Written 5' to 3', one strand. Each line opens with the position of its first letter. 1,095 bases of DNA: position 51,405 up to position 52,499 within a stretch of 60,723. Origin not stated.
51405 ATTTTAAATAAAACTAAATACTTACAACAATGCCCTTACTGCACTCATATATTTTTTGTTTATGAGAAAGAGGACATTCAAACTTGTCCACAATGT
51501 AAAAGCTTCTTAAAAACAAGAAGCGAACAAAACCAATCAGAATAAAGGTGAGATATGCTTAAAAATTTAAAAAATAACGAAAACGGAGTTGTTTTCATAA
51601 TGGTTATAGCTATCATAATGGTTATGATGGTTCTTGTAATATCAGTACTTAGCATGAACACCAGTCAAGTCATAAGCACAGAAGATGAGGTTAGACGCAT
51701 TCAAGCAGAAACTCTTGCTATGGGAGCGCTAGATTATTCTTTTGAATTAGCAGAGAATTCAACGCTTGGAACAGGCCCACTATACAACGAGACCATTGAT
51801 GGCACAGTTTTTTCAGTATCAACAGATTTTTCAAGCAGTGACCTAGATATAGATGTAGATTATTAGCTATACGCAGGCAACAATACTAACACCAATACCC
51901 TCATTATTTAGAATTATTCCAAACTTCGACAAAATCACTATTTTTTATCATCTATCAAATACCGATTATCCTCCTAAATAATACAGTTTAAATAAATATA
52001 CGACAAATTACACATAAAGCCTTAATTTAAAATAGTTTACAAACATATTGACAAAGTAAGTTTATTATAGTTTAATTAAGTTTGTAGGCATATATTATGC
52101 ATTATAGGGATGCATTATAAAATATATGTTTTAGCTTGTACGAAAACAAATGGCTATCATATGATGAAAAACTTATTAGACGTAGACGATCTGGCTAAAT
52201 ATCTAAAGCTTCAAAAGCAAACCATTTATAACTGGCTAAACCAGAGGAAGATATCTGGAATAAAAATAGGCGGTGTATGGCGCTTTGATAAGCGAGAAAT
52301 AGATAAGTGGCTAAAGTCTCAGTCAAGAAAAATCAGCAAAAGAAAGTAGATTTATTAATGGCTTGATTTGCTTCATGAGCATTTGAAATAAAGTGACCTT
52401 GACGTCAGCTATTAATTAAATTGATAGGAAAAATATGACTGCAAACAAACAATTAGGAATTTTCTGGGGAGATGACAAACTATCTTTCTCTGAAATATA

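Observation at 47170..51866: TPR-ExbB-ExbD-TonB-anchor-Zn-ribbon-PilX module abutting the pilus cluster: candidate PMF-driven envelope machine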

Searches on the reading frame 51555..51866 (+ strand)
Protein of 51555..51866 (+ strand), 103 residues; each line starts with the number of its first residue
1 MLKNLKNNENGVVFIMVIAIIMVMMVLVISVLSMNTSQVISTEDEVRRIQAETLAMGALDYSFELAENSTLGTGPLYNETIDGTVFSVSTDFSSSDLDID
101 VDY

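Call 4: search_protein_families(library=pfam, proteins=[window:51555-51866:+], max_evalue=0.1)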
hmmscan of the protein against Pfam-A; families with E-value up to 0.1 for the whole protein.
window:51555-51866:+ (103 aa): 4 families
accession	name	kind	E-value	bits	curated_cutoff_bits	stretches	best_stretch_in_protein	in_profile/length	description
PF17204.8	Sid-5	-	0.042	14.5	27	1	3-41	7-44/76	Sid-5 family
PF18933.6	PsbP_2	-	0.053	14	27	1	12-79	2-72/184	PsbP-like protein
PF13624.11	SurA_N_3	-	0.06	13.6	27.2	1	1-39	1-38/162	SurA-like N-terminal domain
PF14341.11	PilX_N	-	0.065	13.7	25.5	1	11-54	2-43/51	PilX N-terminal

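Call 5: search_protein_families(library=ncbifam, proteins=[window:51555-51866:+], max_evalue=0.1)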
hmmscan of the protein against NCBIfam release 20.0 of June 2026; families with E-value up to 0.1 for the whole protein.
window:51555-51866:+ (103 aa): 4 families
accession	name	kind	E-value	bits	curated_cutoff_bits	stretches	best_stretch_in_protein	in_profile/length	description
NF037980.1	T2SS_GspK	equivalog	1.4e-06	28.1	130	1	10-65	2-57/307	type II secretion system minor pseudopilin GspK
NF006283.1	PRK08455.1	equivalog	0.017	14.8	187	1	7-78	13-88/182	flagellar basal body-associated protein FliL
TIGR02600.1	Verru_Chthon_A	subfamily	0.023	12.6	332.3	1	11-56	1-46/1296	Verru_Chthon cassette protein A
NF045773.1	cytochro_C550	exception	0.079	12.9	125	1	9-52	3-46/118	cytochrome c550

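Call 40: find_homologous_proteins(query=A3, max_evalue=0.001)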
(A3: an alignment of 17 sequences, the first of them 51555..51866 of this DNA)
Query A3 (17 sequences) (103 aa, profile of the alignment): 54 proteins with E <= 0.001 among 2061 candidates.
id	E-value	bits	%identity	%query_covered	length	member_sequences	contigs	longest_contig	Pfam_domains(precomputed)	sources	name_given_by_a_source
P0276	2.8e-33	132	45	88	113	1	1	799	-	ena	-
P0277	3.7e-33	132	50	85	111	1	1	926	-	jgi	-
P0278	1.8e-32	130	58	57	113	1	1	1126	-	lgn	-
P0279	3.8e-31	125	100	100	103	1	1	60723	-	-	-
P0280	9.0e-31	124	34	97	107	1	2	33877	-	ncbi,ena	-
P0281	6.5e-29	118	41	100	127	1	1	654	-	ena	-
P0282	1.4e-28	117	45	100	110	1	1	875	-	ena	-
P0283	3.6e-28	116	39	85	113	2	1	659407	-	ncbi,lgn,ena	ncbi:MAG: hypothetical protein WC676_06300 [Candidatus Omnitrophota bacterium]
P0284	5.0e-28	115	45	94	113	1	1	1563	-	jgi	-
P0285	1.1e-27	114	54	61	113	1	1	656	-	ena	-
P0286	1.3e-27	114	33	55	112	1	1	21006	-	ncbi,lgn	-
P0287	1.7e-27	114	39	85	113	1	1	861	-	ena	-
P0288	3.0e-27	113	51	73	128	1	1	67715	-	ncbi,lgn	-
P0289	1.3e-26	111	44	100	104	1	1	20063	-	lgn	-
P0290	4.4e-26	109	32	96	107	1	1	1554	-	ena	-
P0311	4.7e-22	96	28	100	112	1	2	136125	-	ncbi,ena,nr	ncbi:MAG: hypothetical protein P9M07_07035 [Candidatus Aceula meridiana]|nr:hypothetical protein [Ca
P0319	3.3e-20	90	-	-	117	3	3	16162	-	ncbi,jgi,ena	-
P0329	5.5e-13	67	36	82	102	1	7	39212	-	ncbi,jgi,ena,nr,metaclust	ncbi:MAG: hypothetical protein A2Z88_08655 [Omnitrophica WOR_2 bacterium GWA2_47_8]|nr:MAG: hypothet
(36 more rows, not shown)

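Call 41: find_encoding_contigs(protein=P0329, flank=10000, max_places=1)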
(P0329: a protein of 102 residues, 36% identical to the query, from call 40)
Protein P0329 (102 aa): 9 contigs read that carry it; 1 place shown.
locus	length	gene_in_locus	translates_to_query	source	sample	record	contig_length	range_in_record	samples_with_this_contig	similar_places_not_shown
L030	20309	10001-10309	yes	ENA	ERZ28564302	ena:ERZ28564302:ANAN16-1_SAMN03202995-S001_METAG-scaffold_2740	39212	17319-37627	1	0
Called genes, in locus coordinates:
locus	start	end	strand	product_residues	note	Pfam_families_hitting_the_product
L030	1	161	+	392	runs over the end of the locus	PF00155:Aminotran_1_2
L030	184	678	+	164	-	PF01288:HPPK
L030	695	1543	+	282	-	PF02569:Pantoate_ligase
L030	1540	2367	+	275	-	PF01408:GFO_IDH_MocA (weak), PF02826:2-Hacid_dh_C (weak), PF03447:NAD_binding_3, PF01958:Asp_DH_C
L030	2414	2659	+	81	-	-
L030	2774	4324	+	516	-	-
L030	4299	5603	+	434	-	PF02463:SMC_N (faint), PF13304:AAA_21 (faint), PF00005:ABC_tran (faint)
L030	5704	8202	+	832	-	PF12895:ANAPC3 (faint), PF07719:TPR_2 (faint), PF13428:TPR_14 (faint), PF13525:YfiO (weak), PF13174:TPR_6 (weak), PF13424:TPR_12 (weak), PF13432:TPR_16 (weak), PF13525:YfiO, +14 more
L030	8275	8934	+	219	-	PF01618:MotA_ExbB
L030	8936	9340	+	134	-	PF02472:ExbD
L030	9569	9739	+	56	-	-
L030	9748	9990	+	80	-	-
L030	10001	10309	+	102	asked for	-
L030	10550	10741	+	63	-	PF12728:HTH_17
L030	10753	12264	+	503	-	PF11104:PilM_2, PF05137:PilN (faint)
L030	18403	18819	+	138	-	PF07963:N_methyl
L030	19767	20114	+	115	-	PF07963:N_methyl (weak)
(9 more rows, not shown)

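Call 42: find_encoding_contigs(protein=P0311, flank=10000, max_places=1)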
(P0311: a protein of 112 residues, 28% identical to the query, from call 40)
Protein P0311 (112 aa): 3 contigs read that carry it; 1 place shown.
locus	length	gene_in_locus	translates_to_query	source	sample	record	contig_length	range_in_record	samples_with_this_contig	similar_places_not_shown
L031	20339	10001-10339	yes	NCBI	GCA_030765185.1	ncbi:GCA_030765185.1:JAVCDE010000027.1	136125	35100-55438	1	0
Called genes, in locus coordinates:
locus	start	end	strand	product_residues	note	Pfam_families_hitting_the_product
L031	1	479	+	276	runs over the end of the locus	PF03447:NAD_binding_3, PF01958:Asp_DH_C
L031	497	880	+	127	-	-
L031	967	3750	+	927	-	PF02463:SMC_N (faint), PF03193:RsgA_GTPase (faint), PF13191:AAA_16 (faint), PF13304:AAA_21 (faint), PF13401:AAA_22 (faint), PF17760:UvrA_inter, PF17755:UvrA_DNA-bind, PF00005:ABC_tran (weak), +3 more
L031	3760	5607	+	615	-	-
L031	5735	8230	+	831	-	PF13424:TPR_12, PF13512:TPR_18 (weak), PF13525:YfiO, PF13174:TPR_6 (weak), PF13432:TPR_16 (weak), PF25062:ARM_TT21_N, PF13525:YfiO, PF13174:TPR_6, +24 more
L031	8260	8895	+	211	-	PF01618:MotA_ExbB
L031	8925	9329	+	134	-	PF02472:ExbD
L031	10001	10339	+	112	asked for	-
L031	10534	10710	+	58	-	PF12728:HTH_17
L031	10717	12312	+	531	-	PF11104:PilM_2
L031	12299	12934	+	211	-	-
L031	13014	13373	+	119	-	PF16537:T2SSB (weak)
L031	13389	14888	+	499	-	PF03958:Secretin_N, PF00263:Secretin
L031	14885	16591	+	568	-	PF05157:MshEN, PF00437:T2SSE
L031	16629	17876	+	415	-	PF28597:T2SSF_N, PF00482:T2SSF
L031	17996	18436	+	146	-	PF07963:N_methyl (weak)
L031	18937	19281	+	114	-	PF07963:N_methyl (weak)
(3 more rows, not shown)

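Call 43: find_encoding_contigs(protein=P0319, flank=10000, max_places=1)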
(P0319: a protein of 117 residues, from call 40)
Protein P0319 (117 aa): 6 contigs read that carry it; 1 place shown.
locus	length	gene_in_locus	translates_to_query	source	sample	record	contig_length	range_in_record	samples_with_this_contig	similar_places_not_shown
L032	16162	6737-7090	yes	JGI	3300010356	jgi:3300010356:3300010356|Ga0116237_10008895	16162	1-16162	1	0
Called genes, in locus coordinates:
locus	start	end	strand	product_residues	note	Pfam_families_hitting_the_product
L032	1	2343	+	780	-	?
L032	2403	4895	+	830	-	PF13525:YfiO, PF13424:TPR_12, PF13432:TPR_16, PF14559:TPR_19 (weak), PF07719:TPR_2 (weak), PF13174:TPR_6 (weak), PF25062:ARM_TT21_N (weak), PF13525:YfiO, +25 more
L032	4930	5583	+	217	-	PF01618:MotA_ExbB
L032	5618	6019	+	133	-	PF02472:ExbD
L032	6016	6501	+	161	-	-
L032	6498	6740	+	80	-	-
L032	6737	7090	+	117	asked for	-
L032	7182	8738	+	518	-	PF11104:PilM_2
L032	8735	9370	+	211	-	PF04350:PilO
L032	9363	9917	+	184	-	-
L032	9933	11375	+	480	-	PF07660:STN, PF03958:Secretin_N, PF00263:Secretin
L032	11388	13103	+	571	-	PF05157:MshEN, PF00437:T2SSE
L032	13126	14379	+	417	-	PF28597:T2SSF_N (weak), PF00482:T2SSF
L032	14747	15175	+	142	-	PF07963:N_methyl, PF16732:ComP_DUS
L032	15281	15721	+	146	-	PF07963:N_methyl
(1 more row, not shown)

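Call 50: search_protein_families(library=pfam, alignment_id=A3, max_evalue=0.1)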
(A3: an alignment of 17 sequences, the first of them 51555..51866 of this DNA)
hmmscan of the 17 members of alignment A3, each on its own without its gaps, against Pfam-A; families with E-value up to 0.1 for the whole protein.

A. member 1, window:51555-51866:+ (103 aa): 4 families
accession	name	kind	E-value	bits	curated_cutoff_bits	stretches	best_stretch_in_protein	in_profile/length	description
PF17204.8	Sid-5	-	0.042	14.5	27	1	3-41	7-44/76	Sid-5 family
PF18933.6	PsbP_2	-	0.053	14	27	1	12-79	2-72/184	PsbP-like protein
PF13624.11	SurA_N_3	-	0.06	13.6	27.2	1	1-39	1-38/162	SurA-like N-terminal domain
PF14341.11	PilX_N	-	0.065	13.7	25.5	1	11-54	2-43/51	PilX N-terminal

B. families by the number of members that match (of 17 scanned): 22 families
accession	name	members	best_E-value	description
PF14341.11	PilX_N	9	0.00029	PilX N-terminal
PF12911.12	OppC_N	3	0.0094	N-terminal TM domain of oligopeptide transport permease C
PF13624.11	SurA_N_3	3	0.044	SurA-like N-terminal domain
PF15145.11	DUF4577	2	0.024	Domain of unknown function (DUF4577)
PF13786.12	DUF4179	1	0.0069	Domain of unknown function (DUF4179)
PF11022.13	ATP19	1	0.012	ATP synthase subunit K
PF01594.21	AI-2E_transport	1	0.012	AI-2E family transporter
PF10337.15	ArAE_2_N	1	0.013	Putative ER transporter, 6TM, N-terminal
PF16927.11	HisKA_7TM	1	0.013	N-terminal 7TM region of histidine kinase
PF16982.10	Flp1_like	1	0.015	Putative Flagellin, Flp1-like, domain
PF14208.11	DUF4320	1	0.022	Domain of unknown function (DUF4320)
PF09685.15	DUF4870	1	0.024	Domain of unknown function (DUF4870)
PF07850.20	Renin_r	1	0.032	Renin receptor-like transmembrane spanning segment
PF02826.25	2-Hacid_dh_C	1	0.034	D-isomer specific 2-hydroxyacid dehydrogenase, NAD binding domain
PF17547.7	DUF5462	1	0.039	Family of unknown function (DUF5462)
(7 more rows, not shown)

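Call 51: search_protein_families(library=ncbifam, alignment_id=A3, max_evalue=0.1)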
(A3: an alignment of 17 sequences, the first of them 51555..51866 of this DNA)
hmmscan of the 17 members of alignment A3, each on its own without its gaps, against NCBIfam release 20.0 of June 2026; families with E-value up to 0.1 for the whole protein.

A. member 1, window:51555-51866:+ (103 aa): 4 families
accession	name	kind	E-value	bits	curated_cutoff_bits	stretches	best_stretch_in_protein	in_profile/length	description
NF037980.1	T2SS_GspK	equivalog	1.4e-06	28.1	130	1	10-65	2-57/307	type II secretion system minor pseudopilin GspK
NF006283.1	PRK08455.1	equivalog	0.017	14.8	187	1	7-78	13-88/182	flagellar basal body-associated protein FliL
TIGR02600.1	Verru_Chthon_A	subfamily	0.023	12.6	332.3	1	11-56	1-46/1296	Verru_Chthon cassette protein A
NF045773.1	cytochro_C550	exception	0.079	12.9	125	1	9-52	3-46/118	cytochrome c550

B. families by the number of members that match (of 17 scanned): 25 families
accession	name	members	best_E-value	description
NF037980.1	T2SS_GspK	13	1.4e-06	type II secretion system minor pseudopilin GspK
NF041014.1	pilin_ComGG_2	7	6.8e-05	competence type IV pilus minor pilin ComGG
TIGR02600.1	Verru_Chthon_A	4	0.0003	Verru_Chthon cassette protein A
NF006283.1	PRK08455.1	2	0.017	flagellar basal body-associated protein FliL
NF045773.1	cytochro_C550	2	0.062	cytochrome c550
NF007872.0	PRK10577.2-3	1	0.0082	Fe(3+)-hydroxamate ABC transporter permease FhuB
TIGR01707.1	gspI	1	0.013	type II secretion system minor pseudopilin GspI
NF052650.1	YknW_fam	1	0.015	YknW family membrane protein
NF005167.0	PRK06638.2-2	1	0.015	NADH-quinone oxidoreductase subunit J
NF007813.0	PRK10522.1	1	0.026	multidrug ABC transporter permease/ATP-binding protein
TIGR02209.1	ftsL_broad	1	0.026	cell division protein FtsL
NF003755.0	PRK05346.2-6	1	0.028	Na(+)-translocating NADH-quinone reductase subunit C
TIGR01708.2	typeII_sec_gspH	1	0.034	type II secretion system minor pseudopilin GspH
NF042931.1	SAG1386_EF1546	1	0.04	SAG1386/EF1546 family surface-associated protein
TIGR01938.1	nqrC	1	0.041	NADH:ubiquinone reductase (Na(+)-transporting) subunit C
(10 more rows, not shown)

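Call 66: predict_structure(alignment_id=A4)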
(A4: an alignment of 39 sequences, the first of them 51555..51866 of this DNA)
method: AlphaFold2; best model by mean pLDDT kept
length: 103 residues; sequences in the alignment: 39
mean_pLDDT: 87.5   pTM: 0.60
mean pLDDT of the five models: 87.5, 86.6, 85.3, 85.1, 83.9
residues with pLDDT >= 90: 42; 70-90: 56; 50-70: 5; < 50: 0
segments of 3 or more residues with pLDDT < 50: none
pLDDT, mean of each block of 10 residues (from residue 1): 71 92 97 94 92 90 85 83 87 84 87
secondary structure, 60 per line:
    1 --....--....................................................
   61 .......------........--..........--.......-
elements in order: H3-6 H9-67 E74-81 E84-93 E96-102

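Call 70: fold_search(model_id=the predicted structure, library=pdb)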
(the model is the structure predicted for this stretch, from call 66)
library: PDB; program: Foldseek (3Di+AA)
matches with E <= 10: 249; with E <= 0.001: 0
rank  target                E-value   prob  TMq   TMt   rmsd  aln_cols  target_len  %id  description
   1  3cfi_D                7.4e-01  0.54  0.35  0.43   3.5        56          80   14  Nanobody-aided structure determination of the EPSI:EPSJ pseudopilin heterdimer from Vibrio Vulnificus (released 2009-01-13)
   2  5ks8_C                9.0e-01  0.25  0.26  0.06   4.8        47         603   17  Crystal structure of two-subunit pyruvate carboxylase from Methylobacillus flagellatus (released 2016-10-19)
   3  3cfi_J                9.6e-01  0.77  0.40  0.49   2.6        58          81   14  Nanobody-aided structure determination of the EPSI:EPSJ pseudopilin heterdimer from Vibrio Vulnificus (released 2009-01-13)
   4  3cfi_G                1.3e+00  0.54  0.36  0.48   2.8        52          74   13  Nanobody-aided structure determination of the EPSI:EPSJ pseudopilin heterdimer from Vibrio Vulnificus (released 2009-01-13)
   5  2ret_C                1.5e+00  0.35  0.35  0.43   3.7        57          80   14  The crystal structure of a binary complex of two pseudopilins: EpsI and EpsJ from the Type 2 Secretion System of Vibri (released 2008-02-05)
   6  2vwk                  1.7e+00  0.33  0.25  0.04   1.7        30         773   20  Uracil Recognition in Archaeal DNA Polymerases Captured by X-ray Crystallography. V93Q polymerase variant (released 2008-07-22)
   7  5ks8_E                1.7e+00  0.10  0.19  0.05  10.4        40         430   20  Crystal structure of two-subunit pyruvate carboxylase from Methylobacillus flagellatus (released 2016-10-19)
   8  9oau_A                1.8e+00  0.25  0.25  0.04   2.4        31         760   16  TNA polymerase, 7-47, binary complex (released 2025-12-10)
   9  2ret_G                2.0e+00  0.44  0.38  0.47   3.2        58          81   14  The crystal structure of a binary complex of two pseudopilins: EpsI and EpsJ from the Type 2 Secretion System of Vibri (released 2008-02-05)
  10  2ret_A                2.1e+00  0.41  0.37  0.44   3.1        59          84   12  The crystal structure of a binary complex of two pseudopilins: EpsI and EpsJ from the Type 2 Secretion System of Vibri (released 2008-02-05)
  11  3cfi_A                2.1e+00  0.38  0.37  0.49   3.0        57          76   14  Nanobody-aided structure determination of the EPSI:EPSJ pseudopilin heterdimer from Vibrio Vulnificus (released 2009-01-13)
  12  6wyb_A                2.1e+00  0.30  0.25  0.04   1.7        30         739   17  RTX (Reverse Transcription Xenopolymerase) in complex with an RNA/DNA hybrid (released 2020-08-19)
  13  7b0g_A                2.1e+00  0.28  0.25  0.04   1.7        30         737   20  TgoT_6G12 binary with 2 hCTPs (released 2020-12-30)
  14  2vwj_A                2.2e+00  0.23  0.25  0.04   2.2        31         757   19  Uracil Recognition in Archaeal DNA Polymerases Captured by X-ray Crystallography. (released 2008-07-22)
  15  9oav_A                2.2e+00  0.21  0.25  0.04   2.4        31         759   16  TNA polymerase, 8-64, binary complex (released 2025-12-10)
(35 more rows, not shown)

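Call 93: search_protein_families(library=padloc, proteins=[window:51555-51866:+], max_evalue=0.01)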
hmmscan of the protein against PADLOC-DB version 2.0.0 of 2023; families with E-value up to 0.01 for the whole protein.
window:51555-51866:+ (103 aa): 0 families

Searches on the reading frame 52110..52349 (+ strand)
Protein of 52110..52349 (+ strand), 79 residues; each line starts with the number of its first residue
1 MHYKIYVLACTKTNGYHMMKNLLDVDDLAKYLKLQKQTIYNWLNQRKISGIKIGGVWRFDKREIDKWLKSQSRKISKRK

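Call 4: search_protein_families(library=pfam, proteins=[window:52110-52349:+], max_evalue=0.1)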
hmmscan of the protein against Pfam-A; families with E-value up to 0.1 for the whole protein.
window:52110-52349:+ (79 aa): 6 families
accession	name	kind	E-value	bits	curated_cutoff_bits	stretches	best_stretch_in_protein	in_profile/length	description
PF12728.13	HTH_17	-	8.6e-16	58.4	27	1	22-72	1-51/51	Helix-turn-helix domain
PF03374.19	ANT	-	0.0053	17.5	25.3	1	20-76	21-79/108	Phage antirepressor protein KilAC domain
PF15943.11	YdaS_toxin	-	0.011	16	30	1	27-48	13-35/65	Bacterial toxin YdaS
PF01710.22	HTH_Tnp_IS630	-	0.013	15.9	21.3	1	25-56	21-52/119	Transposase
PF14493.12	HTH_40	-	0.05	14.3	27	1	15-50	5-40/89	Helix-turn-helix domain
PF13384.12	HTH_23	-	0.092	13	24.6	0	25-46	20-42/50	Homeodomain-like domain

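Call 5: search_protein_families(library=ncbifam, proteins=[window:52110-52349:+], max_evalue=0.1)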
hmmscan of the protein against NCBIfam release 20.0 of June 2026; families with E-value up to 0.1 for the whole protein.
window:52110-52349:+ (79 aa): 4 families
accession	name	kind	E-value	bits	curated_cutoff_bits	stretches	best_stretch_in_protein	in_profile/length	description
NF047737.1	antiphage_MADS1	equivalog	1.1e-18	67.2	80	1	22-68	3-49/49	methylation-associated defense system helix-turn-helix domain-containing protein MAD1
TIGR01764.1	excise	domain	6.2e-12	45.7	28.8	1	25-69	4-48/49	excisionase family DNA-binding protein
NF033518.0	transpos_IS607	equivalog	0.01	15.4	110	1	27-77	2-53/187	IS607 family transposase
NF033787.1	HTH_BldC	subfamily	0.026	14.4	77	1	22-66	2-47/49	BldC family transcriptional regulator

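Call 93: search_protein_families(library=padloc, proteins=[window:52110-52349:+], max_evalue=0.01)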
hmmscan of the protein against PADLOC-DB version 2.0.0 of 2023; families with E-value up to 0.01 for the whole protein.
window:52110-52349:+ (79 aa): 1 family
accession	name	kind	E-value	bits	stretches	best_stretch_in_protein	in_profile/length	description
PDLC04133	mad1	-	2.9e-10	38.3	1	18-69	1-52/60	mads_1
